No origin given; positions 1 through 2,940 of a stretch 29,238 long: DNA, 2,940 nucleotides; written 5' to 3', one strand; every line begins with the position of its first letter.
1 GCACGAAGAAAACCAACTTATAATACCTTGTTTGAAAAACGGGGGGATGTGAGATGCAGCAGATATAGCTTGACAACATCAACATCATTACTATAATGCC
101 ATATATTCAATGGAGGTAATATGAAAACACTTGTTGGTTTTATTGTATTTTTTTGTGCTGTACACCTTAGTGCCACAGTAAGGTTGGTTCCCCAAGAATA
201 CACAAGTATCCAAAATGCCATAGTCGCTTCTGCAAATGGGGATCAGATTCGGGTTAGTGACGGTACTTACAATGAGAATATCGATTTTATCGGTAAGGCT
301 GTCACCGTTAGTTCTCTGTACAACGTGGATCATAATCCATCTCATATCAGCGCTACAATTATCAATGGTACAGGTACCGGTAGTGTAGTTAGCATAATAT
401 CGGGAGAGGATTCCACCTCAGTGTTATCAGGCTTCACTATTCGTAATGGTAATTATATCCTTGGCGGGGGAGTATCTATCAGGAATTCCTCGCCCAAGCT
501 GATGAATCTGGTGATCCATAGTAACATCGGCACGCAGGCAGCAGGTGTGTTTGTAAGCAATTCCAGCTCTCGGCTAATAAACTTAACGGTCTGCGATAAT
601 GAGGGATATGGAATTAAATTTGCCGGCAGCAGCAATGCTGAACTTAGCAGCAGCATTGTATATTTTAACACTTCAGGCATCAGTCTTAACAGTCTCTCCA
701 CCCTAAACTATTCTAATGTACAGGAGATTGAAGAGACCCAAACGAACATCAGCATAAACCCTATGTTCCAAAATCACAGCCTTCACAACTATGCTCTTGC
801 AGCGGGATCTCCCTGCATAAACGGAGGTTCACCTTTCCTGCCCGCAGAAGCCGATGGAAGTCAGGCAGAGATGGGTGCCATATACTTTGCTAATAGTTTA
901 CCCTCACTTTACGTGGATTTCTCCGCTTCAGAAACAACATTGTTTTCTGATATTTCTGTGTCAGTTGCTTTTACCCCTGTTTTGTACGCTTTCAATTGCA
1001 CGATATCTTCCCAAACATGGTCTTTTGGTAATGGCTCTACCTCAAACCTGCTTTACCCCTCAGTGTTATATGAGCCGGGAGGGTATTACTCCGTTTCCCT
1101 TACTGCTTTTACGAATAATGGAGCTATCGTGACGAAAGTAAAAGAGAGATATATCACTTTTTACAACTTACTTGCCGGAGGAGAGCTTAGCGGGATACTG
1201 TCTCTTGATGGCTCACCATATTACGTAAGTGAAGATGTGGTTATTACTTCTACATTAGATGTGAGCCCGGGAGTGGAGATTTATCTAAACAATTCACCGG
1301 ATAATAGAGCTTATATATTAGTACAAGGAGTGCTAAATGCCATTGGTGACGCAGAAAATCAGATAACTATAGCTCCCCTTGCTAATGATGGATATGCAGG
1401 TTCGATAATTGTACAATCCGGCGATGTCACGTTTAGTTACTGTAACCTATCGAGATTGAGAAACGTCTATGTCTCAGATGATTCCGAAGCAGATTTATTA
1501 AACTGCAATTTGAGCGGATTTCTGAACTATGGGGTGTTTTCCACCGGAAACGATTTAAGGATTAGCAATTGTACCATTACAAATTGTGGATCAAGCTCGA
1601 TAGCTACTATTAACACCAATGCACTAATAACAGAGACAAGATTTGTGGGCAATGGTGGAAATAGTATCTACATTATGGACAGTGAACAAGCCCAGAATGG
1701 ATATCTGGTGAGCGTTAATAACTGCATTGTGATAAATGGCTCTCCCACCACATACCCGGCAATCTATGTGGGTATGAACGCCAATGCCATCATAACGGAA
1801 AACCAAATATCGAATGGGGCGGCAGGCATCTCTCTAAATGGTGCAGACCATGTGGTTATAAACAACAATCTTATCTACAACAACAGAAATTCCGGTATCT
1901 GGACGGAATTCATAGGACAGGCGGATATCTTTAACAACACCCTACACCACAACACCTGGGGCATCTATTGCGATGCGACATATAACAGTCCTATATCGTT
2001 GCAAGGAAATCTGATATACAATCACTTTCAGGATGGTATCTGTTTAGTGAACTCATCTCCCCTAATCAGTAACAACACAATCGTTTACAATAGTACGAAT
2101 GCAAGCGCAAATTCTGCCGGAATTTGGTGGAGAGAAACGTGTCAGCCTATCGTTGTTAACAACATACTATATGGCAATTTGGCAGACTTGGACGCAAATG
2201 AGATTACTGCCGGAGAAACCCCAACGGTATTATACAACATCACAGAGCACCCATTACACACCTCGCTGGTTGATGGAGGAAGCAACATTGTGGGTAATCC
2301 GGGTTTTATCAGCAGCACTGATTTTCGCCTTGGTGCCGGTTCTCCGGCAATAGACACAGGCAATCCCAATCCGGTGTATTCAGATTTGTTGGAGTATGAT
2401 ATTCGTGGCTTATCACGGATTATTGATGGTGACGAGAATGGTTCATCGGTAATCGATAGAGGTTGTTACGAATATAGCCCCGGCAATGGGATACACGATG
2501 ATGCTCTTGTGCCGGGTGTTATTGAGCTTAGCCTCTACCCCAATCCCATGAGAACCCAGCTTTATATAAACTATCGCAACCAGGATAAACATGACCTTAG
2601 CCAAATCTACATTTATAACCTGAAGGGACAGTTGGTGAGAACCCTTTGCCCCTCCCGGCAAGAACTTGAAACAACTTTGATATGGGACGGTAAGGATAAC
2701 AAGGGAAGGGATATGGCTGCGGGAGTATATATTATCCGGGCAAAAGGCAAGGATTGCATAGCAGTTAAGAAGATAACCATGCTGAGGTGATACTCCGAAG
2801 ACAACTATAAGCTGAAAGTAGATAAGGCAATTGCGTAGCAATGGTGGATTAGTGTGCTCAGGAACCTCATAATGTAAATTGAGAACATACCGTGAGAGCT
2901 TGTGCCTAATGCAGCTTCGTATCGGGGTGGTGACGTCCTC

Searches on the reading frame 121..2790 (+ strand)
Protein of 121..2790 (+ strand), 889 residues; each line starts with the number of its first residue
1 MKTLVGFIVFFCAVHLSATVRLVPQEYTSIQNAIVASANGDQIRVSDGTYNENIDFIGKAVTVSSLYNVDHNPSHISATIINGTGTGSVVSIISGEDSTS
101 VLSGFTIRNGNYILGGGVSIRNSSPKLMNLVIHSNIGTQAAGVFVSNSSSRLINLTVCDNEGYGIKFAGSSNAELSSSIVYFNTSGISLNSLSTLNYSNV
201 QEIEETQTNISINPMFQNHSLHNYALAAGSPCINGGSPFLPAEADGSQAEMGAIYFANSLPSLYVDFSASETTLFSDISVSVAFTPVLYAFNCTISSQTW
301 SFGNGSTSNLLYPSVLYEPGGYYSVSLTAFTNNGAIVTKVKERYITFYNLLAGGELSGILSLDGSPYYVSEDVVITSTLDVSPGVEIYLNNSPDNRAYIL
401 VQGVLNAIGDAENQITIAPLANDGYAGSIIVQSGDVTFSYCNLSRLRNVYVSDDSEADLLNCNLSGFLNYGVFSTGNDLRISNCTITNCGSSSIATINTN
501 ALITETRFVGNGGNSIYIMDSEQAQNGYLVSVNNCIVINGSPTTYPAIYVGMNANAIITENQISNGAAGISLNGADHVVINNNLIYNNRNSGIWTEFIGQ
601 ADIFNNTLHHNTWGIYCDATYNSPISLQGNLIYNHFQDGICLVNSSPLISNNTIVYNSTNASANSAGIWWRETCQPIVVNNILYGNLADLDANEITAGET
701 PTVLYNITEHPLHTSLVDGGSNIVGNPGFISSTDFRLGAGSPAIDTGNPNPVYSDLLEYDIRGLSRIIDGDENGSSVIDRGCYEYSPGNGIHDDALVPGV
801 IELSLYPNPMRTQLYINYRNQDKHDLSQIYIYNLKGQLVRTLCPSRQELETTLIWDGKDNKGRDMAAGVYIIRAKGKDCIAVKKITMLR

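Call 6: search_protein_families(library=pfam, proteins=[window:121-2790:+], max_evalue=0.001)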
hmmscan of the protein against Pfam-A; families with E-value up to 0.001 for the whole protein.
window:121-2790:+ (889 aa): 6 families
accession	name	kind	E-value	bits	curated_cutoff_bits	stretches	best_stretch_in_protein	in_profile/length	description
PF13229.12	Beta_helix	-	4.5e-24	85.3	25.9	2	547-686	2-137/158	Right handed beta helix region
PF05048.19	NosD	-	1.1e-12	48.3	23.6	1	527-686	40-205/212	Periplasmic copper-binding protein (NosD)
PF18962.6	Por_Secre_tail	-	9.1e-08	32.7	27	1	805-885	1-73/75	Secretion system C-terminal sorting domain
PF13860.13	FlgD_ig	-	2e-06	28.1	27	1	828-876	26-75/79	FlgD Ig-like domain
PF00801.26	PKD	-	0.00034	21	23.5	0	292-336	26-72/80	PKD domain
PF18911.6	PKD_4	-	0.0005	20.5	27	0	294-337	33-76/85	PKD domain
